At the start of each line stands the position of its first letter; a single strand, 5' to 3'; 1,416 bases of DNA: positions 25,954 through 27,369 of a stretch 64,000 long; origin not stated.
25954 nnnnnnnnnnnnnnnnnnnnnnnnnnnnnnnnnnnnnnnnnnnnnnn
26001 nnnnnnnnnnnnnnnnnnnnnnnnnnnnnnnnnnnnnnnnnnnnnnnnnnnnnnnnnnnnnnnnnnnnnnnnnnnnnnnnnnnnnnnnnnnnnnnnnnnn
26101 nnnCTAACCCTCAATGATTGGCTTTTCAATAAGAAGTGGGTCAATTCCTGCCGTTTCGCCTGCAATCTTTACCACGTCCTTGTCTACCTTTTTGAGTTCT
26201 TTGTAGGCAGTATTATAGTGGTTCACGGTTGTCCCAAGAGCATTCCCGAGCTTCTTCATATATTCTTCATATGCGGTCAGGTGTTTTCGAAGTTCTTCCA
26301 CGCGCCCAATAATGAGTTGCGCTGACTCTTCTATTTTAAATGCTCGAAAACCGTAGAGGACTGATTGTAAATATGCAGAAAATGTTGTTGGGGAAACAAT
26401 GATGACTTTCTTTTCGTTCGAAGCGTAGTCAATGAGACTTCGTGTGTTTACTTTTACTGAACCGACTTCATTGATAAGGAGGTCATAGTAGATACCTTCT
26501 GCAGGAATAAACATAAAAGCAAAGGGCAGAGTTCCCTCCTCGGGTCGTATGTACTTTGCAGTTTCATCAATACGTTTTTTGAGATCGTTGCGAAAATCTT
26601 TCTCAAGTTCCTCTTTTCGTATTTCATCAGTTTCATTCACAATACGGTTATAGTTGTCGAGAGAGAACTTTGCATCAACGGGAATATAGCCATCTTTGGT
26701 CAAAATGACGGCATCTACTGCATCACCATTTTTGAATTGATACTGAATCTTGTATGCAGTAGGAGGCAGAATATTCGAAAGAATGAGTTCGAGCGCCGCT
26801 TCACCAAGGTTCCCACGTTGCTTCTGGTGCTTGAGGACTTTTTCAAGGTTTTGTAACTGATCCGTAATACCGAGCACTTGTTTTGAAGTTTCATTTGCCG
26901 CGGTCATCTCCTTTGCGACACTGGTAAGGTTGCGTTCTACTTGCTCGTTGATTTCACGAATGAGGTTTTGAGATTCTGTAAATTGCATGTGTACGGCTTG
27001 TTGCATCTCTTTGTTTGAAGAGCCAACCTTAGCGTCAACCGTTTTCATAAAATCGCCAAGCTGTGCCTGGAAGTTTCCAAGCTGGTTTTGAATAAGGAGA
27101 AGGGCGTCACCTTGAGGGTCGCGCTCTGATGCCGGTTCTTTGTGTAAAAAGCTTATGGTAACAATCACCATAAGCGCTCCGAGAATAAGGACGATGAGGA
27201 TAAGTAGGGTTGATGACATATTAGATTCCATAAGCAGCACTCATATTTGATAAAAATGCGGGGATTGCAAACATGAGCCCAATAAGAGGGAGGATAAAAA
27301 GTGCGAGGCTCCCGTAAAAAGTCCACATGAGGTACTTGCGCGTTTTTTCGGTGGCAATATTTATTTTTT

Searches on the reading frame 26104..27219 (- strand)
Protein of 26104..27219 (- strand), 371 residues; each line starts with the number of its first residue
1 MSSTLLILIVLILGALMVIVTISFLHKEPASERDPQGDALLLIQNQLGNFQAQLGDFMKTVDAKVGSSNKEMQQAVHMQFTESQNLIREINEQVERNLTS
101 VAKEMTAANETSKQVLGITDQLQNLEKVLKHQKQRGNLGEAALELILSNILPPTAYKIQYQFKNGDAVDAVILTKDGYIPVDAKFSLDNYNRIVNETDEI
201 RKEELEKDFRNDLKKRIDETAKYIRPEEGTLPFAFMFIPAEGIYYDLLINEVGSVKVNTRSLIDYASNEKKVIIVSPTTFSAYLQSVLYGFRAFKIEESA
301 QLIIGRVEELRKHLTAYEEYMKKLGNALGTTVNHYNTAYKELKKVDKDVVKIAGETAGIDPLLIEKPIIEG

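Call 45: find_homologous_proteins(query=window:26104-27219:-, max_evalue=1e-60)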
Query window:26104-27219:- (371 aa): 7986 proteins with E <= 1e-60 among 8000 candidates; the best 120 are listed.
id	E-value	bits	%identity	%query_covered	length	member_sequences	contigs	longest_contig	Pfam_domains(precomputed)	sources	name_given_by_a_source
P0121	2.2e-234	795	100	100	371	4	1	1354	PF02646.23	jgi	-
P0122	2.5e-225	765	96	100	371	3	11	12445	PF02646.23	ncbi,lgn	-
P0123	2.2e-207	706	90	94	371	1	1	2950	PF02646.23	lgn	-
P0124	8.4e-207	704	88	100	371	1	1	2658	PF02646.23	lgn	-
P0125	7.6e-206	701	87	100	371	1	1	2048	PF02646.23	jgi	jgi:DNA recombination protein RmuC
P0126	1.3e-205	700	90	94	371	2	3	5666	PF02646.23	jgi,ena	-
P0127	5.6e-205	698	87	99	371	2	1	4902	PF02646.23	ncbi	ncbi:MAG: DNA recombination protein RmuC [Minisyncoccia bacterium]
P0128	7.5e-205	698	88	99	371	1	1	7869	PF02646.23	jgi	-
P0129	1.5e-204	697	87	96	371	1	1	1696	PF02646.23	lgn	-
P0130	1.6e-204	697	87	100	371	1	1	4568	PF02646.23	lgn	-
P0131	2.3e-204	696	86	100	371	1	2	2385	PF02646.23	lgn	-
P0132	2.6e-204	696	86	100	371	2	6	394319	PF02646.23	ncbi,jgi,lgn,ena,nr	ncbi:MAG TPA: DNA recombination protein RmuC [Candidatus Yonathbacteria bacterium]|nr:DNA recombinat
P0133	2.9e-204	696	88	99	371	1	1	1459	PF02646.23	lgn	-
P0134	3.2e-204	696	86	100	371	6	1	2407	PF02646.23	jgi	-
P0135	7.8e-204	694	87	100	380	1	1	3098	PF02646.23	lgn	-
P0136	1.0e-203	694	85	100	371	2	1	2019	PF02646.23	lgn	-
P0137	1.5e-203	693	88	99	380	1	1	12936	PF02646.23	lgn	-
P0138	1.8e-203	693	87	100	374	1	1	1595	PF02646.23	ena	-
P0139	3.4e-203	692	85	100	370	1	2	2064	PF02646.23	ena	-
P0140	3.7e-203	692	87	100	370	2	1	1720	PF02646.23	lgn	-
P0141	7.2e-203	691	87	100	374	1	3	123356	PF02646.23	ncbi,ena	ncbi:MAG: DNA recombination protein RmuC [Patescibacteria group bacterium]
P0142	7.5e-203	691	85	100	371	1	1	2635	PF02646.23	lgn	-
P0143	8.5e-203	691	87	100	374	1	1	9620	PF02646.23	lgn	-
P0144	1.8e-202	690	86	100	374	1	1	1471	PF02646.23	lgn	-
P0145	4.7e-202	689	84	100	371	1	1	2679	PF02646.23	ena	-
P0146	8.4e-202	688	85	100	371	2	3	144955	PF02646.23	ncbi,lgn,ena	ncbi:MAG: DNA recombination protein RmuC [Patescibacteria group bacterium]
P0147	1.1e-201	687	86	100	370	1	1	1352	PF02646.23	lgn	-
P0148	4.2e-201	685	86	100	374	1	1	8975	PF02646.23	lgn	-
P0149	8.8e-201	684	85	100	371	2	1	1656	PF02646.23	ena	-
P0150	9.0e-201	684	85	100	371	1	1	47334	PF02646.23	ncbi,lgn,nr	ncbi:MAG: DNA recombination protein RmuC [bacterium]|nr:DNA recombination protein RmuC [bacterium]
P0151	1.3e-200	684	87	95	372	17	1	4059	PF02646.23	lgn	-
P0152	1.5e-200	684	86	99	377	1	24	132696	PF02646.23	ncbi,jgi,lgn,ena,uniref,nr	ncbi:MAG: hypothetical protein UU88_C0011G0018 [Parcubacteria group bacterium GW2011_GWC1_42_11]|uni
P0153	5.4e-200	682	85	100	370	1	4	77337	PF02646.23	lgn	-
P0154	1.3e-199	681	85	100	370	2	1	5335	PF02646.23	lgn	-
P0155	1.4e-199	680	85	100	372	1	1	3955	PF02646.23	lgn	-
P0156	2.2e-199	680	84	100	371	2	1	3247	PF02646.23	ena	-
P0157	2.4e-199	680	84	100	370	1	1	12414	PF02646.23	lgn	-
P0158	3.2e-199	679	84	100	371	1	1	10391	PF02646.23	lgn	-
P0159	5.2e-199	679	85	100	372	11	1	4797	PF02646.23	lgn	-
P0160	9.9e-199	678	86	94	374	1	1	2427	PF02646.23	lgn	-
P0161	1.2e-198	677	85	96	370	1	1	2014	PF02646.23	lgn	-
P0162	2.9e-198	676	86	96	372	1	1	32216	PF02646.23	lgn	-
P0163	3.3e-198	676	88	92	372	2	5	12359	PF02646.23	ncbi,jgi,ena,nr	ncbi:MAG: hypothetical protein UY07_C0033G0003 [Parcubacteria group bacterium GW2011_GWA1_47_8]|nr:M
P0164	3.5e-198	676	86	92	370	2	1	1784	PF02646.23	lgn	-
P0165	9.0e-198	675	87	92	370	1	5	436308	PF02646.23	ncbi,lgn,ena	-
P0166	9.1e-198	674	85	100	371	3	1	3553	PF02646.23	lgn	-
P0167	1.3e-197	674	83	100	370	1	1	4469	PF02646.23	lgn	-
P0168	2.5e-197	673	85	96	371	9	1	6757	PF02646.23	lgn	-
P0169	2.6e-197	673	83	100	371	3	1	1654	PF02646.23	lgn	-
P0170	2.8e-197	673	83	100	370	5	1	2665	PF02646.23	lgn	-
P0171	2.8e-197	673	84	96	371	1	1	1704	PF02646.23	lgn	-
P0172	4.0e-197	672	83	100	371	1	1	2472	PF02646.23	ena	-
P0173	4.8e-197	672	83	100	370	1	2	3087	PF02646.23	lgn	-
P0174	6.2e-197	672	83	100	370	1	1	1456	PF02646.23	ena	-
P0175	1.5e-196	671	87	95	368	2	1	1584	PF02646.23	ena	-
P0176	6.2e-196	668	83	100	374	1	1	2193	PF02646.23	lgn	-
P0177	9.2e-196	668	82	100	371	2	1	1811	PF02646.23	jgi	-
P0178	9.3e-196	668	84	100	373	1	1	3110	PF02646.23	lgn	-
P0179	1.1e-195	668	84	100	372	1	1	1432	PF02646.23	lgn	-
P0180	1.2e-195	667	83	100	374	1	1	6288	PF02646.23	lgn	-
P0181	1.7e-195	667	83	97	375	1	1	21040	PF02646.23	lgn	-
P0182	3.1e-195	666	83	100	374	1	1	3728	PF02646.23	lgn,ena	-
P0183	3.9e-195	666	83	100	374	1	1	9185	PF02646.23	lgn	-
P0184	1.5e-194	664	83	99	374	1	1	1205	PF02646.23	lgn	-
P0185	1.7e-194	664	86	94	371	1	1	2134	PF02646.23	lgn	-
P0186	2.0e-194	664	82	100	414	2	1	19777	PF02646.23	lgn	-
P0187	3.6e-194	663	83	100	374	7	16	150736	PF02646.23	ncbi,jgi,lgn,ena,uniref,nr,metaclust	ncbi:MAG: hypothetical protein A3B07_03235 [Candidatus Yonathbacteria bacterium RIFCSPLOWO2_01_FULL_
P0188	1.0e-193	661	86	92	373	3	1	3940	PF02646.23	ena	-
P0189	1.2e-193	661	81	100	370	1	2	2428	PF02646.23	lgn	-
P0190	1.7e-193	660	83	96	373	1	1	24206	PF02646.23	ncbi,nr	ncbi:MAG: DNA recombination protein RmuC [Candidatus Pacebacteria bacterium]|nr:DNA recombination pr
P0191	1.7e-193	660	88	90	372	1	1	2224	PF02646.23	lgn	-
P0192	1.8e-193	660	83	100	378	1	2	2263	PF02646.23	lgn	-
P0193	2.1e-193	660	82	100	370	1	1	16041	PF02646.23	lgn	-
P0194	3.4e-193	659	87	92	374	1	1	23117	PF02646.23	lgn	-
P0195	4.1e-193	659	86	93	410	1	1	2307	PF02646.23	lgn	-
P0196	7.3e-193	658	83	96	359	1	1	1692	PF02646.23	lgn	-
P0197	7.4e-193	658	82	96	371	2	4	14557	PF02646.23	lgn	-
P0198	7.7e-193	658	84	95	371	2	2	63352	PF02646.23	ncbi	-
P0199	2.0e-192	657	83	94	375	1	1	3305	PF02646.23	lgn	-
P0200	2.5e-192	657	81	100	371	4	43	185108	PF02646.23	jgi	jgi:DNA recombination protein RmuC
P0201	7.6e-192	655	81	100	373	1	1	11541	PF02646.23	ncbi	-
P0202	2.3e-191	653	81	100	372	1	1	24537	PF02646.23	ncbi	-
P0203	6.9e-191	652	81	100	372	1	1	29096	PF02646.23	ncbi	-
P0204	1.0e-190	651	82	95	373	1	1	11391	PF02646.23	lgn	-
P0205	1.0e-190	651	79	100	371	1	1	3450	PF02646.23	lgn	-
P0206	1.0e-190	651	81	99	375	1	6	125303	PF02646.23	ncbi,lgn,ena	ncbi:MAG: DNA recombination protein RmuC [Patescibacteria group bacterium]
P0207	1.4e-190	651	81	100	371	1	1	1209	PF02646.23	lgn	-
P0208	1.5e-190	651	85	92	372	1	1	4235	PF02646.23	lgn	-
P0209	9.7e-190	648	81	100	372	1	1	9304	PF02646.23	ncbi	-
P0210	2.8e-189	647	81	96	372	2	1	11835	PF02646.23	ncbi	-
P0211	3.6e-189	646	80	100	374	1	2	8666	PF02646.23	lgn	-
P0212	5.7e-189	646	81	100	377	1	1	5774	PF02646.23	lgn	-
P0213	1.5e-188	644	84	91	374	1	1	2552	PF02646.23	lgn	-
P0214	1.5e-188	644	81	100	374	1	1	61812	PF02646.23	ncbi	-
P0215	3.7e-188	643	81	96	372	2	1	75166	PF02646.23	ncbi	-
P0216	3.7e-187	640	79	100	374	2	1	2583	PF02646.23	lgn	-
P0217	7.4e-187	639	80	100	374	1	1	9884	PF02646.23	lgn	-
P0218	1.2e-186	638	79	100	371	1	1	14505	PF02646.23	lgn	-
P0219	2.5e-186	637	78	100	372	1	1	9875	PF02646.23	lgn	-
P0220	3.1e-186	637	78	100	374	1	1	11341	PF02646.23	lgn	-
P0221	3.6e-186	636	79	99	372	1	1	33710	PF02646.23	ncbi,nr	ncbi:MAG: DNA recombination protein RmuC [Candidatus Yonathbacteria bacterium]|nr:DNA recombination 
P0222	3.8e-186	636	79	100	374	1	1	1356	PF02646.23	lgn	-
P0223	9.8e-186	635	82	95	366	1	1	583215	PF02646.23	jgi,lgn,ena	-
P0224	7.8e-185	632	84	90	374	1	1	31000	PF02646.23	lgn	-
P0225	1.3e-184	631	79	100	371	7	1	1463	PF02646.23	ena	-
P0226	1.7e-184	631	85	91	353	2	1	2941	PF02646.23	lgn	-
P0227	4.5e-184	629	78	100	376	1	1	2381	PF02646.23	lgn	-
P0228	1.2e-183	628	79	100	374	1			PF02646.23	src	-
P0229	3.0e-183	627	81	96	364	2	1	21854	PF02646.23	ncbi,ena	-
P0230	1.7e-182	624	79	100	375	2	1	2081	PF02646.23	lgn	-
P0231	4.1e-181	620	78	100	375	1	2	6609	PF02646.23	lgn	-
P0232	9.2e-179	612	75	100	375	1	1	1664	PF02646.23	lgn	-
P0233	1.7e-178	611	76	99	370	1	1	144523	PF02646.23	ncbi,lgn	-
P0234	1.7e-178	611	76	100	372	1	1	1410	PF02646.23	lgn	-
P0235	8.0e-178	609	75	100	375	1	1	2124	PF02646.23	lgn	-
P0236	2.8e-177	607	83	89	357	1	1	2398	PF02646.23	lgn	-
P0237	4.7e-176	603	79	95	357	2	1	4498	PF02646.23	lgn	-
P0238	2.7e-175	601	77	91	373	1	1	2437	PF02646.23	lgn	-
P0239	4.2e-173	593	79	92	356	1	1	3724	PF02646.23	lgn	-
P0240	2.9e-172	591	74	100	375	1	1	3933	PF02646.23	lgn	-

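Call 46: find_encoding_contigs(protein=P0122, flank=1000, max_places=6)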
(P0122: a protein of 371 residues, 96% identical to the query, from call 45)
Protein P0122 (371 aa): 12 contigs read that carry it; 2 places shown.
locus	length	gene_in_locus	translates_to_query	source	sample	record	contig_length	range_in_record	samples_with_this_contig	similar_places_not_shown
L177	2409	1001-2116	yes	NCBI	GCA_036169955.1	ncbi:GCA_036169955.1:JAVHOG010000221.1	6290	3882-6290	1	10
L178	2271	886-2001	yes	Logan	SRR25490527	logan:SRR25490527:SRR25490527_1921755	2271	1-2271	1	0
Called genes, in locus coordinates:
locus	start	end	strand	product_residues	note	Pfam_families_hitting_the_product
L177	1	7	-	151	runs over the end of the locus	PF09424:YqeY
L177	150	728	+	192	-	PF00990:GGDEF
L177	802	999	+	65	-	-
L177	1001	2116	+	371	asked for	PF02646:RmuC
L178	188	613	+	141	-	PF00990:GGDEF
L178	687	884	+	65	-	-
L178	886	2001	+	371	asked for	PF02646:RmuC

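Call 47: find_encoding_contigs(protein=P0123, flank=1000, max_places=2)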
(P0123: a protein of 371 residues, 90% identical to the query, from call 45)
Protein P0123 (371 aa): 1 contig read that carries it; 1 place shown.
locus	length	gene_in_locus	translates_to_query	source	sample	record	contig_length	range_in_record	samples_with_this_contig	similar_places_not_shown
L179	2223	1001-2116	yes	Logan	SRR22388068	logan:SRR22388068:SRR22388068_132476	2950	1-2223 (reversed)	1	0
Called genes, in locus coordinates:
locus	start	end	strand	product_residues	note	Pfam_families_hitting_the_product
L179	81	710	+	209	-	PF00990:GGDEF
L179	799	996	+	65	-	-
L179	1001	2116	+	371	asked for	PF02646:RmuC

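Call 48: find_encoding_contigs(protein=P0126, flank=1000, max_places=3)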
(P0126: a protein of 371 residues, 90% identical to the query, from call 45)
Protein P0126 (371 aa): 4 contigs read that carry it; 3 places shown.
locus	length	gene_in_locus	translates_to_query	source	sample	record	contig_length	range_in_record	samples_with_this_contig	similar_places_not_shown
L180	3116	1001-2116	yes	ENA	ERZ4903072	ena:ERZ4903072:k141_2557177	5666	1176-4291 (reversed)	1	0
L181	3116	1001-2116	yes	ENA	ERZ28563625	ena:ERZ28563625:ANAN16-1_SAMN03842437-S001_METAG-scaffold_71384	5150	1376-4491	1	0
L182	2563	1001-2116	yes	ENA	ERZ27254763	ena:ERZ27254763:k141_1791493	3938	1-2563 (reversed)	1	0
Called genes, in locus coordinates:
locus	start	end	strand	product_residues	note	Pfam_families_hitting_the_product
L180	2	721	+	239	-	PF00990:GGDEF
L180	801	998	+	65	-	-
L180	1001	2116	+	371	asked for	PF02646:RmuC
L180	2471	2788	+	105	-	PF00829:Ribosomal_L21p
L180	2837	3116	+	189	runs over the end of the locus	PF00117:GATase, PF07722:Peptidase_C26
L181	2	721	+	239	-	PF00990:GGDEF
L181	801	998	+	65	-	-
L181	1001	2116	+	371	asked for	PF02646:RmuC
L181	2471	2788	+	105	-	PF00829:Ribosomal_L21p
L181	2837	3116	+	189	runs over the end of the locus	PF00117:GATase, PF07722:Peptidase_C26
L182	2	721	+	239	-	PF00990:GGDEF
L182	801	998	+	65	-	-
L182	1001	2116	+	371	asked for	PF02646:RmuC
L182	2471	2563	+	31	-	?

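Call 49: find_encoding_contigs(protein=P0128, flank=1000, max_places=2)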
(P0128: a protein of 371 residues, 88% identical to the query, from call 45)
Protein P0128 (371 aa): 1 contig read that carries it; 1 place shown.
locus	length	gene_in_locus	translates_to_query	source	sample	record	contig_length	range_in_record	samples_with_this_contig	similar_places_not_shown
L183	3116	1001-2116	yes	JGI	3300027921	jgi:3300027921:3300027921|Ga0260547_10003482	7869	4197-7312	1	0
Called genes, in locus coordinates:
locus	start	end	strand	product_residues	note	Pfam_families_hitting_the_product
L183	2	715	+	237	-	PF00990:GGDEF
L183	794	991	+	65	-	-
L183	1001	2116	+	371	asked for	PF02646:RmuC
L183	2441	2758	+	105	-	PF00829:Ribosomal_L21p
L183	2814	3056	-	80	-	-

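Call 65: find_encoding_contigs(protein=P0124, flank=1000, max_places=2)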
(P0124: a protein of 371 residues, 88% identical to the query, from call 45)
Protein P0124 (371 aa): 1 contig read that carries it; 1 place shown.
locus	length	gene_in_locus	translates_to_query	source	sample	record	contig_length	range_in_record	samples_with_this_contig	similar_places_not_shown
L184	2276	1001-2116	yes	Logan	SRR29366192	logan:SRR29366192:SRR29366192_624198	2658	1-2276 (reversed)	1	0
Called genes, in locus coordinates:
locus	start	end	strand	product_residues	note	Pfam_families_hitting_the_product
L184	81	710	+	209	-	PF00990:GGDEF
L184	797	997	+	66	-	-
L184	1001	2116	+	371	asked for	PF02646:RmuC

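Call 66: find_encoding_contigs(protein=P0137, flank=1000, max_places=2)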
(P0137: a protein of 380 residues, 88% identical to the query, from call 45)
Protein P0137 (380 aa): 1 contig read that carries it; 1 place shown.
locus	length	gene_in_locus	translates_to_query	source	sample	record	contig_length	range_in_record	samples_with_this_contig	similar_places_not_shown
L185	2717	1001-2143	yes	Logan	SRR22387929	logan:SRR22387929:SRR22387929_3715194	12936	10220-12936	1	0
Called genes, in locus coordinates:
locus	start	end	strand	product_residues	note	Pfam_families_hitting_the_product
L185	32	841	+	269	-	PF00990:GGDEF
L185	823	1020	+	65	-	-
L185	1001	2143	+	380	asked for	PF02646:RmuC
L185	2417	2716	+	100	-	?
